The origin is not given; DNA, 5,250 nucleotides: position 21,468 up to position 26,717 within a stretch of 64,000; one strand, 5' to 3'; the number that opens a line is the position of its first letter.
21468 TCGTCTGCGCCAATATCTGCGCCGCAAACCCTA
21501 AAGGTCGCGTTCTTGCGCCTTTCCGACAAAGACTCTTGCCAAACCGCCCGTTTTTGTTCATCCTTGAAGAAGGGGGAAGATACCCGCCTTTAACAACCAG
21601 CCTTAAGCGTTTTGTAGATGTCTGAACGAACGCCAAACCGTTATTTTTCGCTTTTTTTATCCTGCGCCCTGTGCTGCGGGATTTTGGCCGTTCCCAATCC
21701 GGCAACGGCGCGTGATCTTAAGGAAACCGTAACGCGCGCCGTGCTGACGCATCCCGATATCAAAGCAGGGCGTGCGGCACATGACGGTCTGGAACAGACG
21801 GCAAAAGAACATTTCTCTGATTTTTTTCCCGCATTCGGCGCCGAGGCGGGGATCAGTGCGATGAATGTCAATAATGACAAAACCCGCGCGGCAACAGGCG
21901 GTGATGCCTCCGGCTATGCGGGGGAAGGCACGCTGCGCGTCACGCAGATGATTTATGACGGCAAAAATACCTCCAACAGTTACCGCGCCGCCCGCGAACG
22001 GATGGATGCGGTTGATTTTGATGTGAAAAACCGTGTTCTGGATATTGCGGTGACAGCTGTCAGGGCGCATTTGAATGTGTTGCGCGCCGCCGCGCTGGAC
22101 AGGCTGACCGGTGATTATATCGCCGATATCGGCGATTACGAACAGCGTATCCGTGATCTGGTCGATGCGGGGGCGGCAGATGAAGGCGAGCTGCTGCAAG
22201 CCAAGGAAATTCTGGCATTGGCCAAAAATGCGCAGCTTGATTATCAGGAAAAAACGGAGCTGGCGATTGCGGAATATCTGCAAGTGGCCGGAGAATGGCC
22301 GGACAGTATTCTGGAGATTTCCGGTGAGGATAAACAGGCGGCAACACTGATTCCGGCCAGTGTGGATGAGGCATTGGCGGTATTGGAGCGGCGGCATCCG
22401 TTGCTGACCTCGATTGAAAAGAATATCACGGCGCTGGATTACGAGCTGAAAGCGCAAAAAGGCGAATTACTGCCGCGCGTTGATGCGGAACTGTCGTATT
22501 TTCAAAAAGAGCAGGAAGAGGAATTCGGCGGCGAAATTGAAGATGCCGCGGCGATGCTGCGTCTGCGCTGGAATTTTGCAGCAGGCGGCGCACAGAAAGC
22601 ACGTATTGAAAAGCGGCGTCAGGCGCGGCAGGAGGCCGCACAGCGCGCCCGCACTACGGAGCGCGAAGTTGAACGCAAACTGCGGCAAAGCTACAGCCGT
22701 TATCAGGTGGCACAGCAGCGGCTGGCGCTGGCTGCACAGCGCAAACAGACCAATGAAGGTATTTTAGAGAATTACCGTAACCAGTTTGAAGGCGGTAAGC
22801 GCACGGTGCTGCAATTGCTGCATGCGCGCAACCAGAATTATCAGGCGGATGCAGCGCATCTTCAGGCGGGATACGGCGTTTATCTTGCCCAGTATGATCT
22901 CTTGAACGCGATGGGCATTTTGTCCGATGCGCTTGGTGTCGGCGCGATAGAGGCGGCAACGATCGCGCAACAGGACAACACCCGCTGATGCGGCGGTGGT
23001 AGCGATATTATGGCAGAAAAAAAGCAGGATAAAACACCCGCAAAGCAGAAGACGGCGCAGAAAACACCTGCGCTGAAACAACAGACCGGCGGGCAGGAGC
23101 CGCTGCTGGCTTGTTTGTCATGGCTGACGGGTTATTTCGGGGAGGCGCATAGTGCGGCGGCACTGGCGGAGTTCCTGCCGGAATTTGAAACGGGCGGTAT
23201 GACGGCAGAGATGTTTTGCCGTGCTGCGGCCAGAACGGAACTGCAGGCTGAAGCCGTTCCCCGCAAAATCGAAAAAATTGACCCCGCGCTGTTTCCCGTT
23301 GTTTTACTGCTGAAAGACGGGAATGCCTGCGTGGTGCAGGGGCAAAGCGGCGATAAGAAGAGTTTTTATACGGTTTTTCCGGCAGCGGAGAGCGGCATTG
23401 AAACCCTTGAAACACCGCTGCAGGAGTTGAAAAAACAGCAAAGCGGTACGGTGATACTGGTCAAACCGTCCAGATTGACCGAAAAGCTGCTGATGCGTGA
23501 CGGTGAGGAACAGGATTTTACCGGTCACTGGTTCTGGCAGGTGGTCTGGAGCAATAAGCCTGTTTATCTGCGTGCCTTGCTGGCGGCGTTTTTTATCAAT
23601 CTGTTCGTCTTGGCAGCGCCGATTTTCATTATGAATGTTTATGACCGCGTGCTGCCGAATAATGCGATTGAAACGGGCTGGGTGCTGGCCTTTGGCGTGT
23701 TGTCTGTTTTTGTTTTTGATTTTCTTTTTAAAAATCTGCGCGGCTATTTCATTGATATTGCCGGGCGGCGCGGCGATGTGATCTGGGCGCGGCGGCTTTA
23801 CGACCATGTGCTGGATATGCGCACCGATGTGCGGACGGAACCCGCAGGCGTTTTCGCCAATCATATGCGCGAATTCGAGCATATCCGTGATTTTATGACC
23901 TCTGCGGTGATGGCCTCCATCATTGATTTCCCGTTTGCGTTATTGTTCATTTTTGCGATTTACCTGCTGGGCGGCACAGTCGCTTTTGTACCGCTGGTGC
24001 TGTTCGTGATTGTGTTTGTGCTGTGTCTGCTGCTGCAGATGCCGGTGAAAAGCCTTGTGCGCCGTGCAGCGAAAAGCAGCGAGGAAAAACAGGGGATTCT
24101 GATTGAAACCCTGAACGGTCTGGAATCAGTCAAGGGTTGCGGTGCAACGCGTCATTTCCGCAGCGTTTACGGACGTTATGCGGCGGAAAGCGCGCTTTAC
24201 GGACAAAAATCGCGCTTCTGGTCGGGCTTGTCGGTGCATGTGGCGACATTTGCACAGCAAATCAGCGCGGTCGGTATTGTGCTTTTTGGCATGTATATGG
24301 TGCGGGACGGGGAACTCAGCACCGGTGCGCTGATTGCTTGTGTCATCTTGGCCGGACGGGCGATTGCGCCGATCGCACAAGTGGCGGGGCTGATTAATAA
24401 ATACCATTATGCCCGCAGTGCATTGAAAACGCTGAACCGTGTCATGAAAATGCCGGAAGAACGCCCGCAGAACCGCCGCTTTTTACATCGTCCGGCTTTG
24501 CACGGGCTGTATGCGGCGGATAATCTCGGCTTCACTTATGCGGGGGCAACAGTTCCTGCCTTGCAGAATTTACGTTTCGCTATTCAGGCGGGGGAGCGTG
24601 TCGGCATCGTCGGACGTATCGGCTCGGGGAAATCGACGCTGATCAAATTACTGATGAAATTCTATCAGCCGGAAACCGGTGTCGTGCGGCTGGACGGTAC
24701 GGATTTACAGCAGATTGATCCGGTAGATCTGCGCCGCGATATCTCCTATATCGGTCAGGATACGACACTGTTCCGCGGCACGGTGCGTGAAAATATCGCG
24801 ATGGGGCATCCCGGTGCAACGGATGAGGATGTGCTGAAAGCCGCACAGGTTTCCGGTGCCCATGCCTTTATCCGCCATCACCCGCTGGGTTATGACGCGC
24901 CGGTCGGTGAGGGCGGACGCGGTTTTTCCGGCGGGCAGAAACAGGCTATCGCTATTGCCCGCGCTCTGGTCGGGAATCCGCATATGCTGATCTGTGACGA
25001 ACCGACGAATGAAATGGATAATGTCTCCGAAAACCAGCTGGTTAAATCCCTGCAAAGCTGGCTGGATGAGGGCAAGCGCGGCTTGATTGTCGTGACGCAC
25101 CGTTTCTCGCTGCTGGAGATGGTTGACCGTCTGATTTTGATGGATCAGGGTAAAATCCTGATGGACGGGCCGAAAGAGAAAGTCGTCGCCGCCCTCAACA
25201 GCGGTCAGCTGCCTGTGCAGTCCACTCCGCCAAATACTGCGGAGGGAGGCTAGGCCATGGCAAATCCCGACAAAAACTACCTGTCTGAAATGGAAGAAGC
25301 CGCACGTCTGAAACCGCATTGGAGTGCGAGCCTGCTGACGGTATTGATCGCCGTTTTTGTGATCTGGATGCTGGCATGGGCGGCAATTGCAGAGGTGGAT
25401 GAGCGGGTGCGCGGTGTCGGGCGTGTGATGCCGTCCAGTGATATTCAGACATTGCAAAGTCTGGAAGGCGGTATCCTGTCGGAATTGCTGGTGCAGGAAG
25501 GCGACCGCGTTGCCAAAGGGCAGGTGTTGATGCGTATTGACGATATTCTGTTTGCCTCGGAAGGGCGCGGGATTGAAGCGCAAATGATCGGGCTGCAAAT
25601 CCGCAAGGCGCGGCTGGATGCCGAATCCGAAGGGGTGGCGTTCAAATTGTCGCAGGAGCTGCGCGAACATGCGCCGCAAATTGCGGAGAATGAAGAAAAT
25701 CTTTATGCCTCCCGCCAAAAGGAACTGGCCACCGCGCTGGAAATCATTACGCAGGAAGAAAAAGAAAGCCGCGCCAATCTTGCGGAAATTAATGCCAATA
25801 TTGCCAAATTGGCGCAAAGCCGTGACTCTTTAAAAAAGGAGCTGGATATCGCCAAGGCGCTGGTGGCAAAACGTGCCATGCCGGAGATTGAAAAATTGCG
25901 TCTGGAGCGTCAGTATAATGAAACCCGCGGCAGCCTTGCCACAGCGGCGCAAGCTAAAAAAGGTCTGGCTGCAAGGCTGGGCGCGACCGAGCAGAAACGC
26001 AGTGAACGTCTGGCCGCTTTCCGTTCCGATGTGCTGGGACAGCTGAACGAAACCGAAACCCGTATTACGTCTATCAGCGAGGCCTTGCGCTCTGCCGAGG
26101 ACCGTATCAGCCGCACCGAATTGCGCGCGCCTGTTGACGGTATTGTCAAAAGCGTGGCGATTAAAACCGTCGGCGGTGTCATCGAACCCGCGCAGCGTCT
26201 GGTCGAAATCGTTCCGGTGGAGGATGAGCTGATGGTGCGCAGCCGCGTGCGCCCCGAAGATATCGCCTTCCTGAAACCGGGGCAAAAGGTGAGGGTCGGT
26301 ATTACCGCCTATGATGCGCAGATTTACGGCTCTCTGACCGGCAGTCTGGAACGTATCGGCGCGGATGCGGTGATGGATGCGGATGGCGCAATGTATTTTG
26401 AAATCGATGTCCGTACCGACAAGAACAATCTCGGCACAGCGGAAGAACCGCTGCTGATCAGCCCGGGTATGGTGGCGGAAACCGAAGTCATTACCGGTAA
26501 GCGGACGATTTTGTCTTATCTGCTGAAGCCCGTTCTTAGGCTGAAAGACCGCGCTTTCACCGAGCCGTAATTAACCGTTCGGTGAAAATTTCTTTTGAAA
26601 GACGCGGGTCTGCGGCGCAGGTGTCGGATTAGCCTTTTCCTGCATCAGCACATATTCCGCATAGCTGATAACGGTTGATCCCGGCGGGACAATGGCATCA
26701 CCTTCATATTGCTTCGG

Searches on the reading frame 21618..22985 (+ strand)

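Call 59: search_protein_families(library=pfam, proteins=[window:21618-22985:+], max_evalue=0.00001)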
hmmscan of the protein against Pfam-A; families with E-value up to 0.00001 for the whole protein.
window:21618-22985:+ (456 aa): 1 family
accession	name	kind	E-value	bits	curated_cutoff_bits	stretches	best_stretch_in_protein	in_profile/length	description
PF02321.23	OEP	-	1.6e-35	123.1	22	2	250-433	2-187/187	Outer membrane efflux protein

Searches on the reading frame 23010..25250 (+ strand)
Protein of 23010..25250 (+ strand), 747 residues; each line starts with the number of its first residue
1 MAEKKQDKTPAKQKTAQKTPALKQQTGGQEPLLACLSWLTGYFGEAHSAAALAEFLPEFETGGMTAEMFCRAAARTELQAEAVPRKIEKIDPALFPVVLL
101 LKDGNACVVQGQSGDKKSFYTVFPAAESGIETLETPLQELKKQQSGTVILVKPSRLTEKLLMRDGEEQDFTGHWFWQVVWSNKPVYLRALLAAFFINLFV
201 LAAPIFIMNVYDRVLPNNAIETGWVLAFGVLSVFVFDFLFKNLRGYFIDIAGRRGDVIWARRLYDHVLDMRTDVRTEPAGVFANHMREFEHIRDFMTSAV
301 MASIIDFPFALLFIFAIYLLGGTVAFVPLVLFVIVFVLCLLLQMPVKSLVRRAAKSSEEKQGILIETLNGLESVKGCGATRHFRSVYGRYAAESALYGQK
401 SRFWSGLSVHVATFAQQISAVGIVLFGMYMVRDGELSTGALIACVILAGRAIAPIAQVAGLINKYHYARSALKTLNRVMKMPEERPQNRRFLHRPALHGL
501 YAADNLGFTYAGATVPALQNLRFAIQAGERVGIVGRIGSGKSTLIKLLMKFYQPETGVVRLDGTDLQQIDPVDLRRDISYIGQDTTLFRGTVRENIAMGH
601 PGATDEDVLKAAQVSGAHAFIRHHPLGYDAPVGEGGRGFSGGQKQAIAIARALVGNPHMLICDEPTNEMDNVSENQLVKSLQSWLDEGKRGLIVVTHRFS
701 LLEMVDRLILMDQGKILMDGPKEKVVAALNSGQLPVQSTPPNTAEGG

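Call 59: search_protein_families(library=pfam, proteins=[window:23010-25250:+], max_evalue=0.00001)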
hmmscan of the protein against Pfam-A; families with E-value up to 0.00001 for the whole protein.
window:23010-25250:+ (747 aa): 2 families
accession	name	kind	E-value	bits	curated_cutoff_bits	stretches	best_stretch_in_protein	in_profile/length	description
PF00005.33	ABC_tran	-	6.5e-33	114.7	25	1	518-667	1-137/137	ABC transporter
PF00664.28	ABC_membrane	-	6.4e-23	82.2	28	1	189-447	4-266/274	ABC transporter transmembrane region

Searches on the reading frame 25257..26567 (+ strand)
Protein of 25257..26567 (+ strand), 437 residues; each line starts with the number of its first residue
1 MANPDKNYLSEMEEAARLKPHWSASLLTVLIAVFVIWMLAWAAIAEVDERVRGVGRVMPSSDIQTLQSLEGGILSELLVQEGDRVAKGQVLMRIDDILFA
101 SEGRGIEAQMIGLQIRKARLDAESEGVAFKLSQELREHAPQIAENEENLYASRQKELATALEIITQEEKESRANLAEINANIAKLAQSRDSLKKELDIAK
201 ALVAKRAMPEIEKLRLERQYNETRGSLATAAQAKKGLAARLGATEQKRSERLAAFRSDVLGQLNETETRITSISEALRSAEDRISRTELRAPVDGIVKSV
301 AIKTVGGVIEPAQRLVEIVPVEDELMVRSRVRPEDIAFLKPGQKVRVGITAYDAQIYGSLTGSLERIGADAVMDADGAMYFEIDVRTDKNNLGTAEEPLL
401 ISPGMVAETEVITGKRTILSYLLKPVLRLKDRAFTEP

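Call 59: search_protein_families(library=pfam, proteins=[window:25257-26567:+], max_evalue=0.00001)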
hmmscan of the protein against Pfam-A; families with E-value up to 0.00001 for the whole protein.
window:25257-26567:+ (437 aa): 3 families
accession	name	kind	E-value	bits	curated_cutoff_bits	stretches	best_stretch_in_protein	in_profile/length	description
PF13437.12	HlyD_3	-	3.9e-20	73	22.2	1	289-396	2-98/106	HlyD family secretion protein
PF13533.13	Biotin_lipoyl_2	-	1.4e-09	37.9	29.8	1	65-95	2-32/32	Biotin-lipoyl like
PF16576.10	HlyD_D23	-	1e-08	35.2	30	1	241-355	67-175/214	Barrel-sandwich domain of CusB or HlyD membrane-fusion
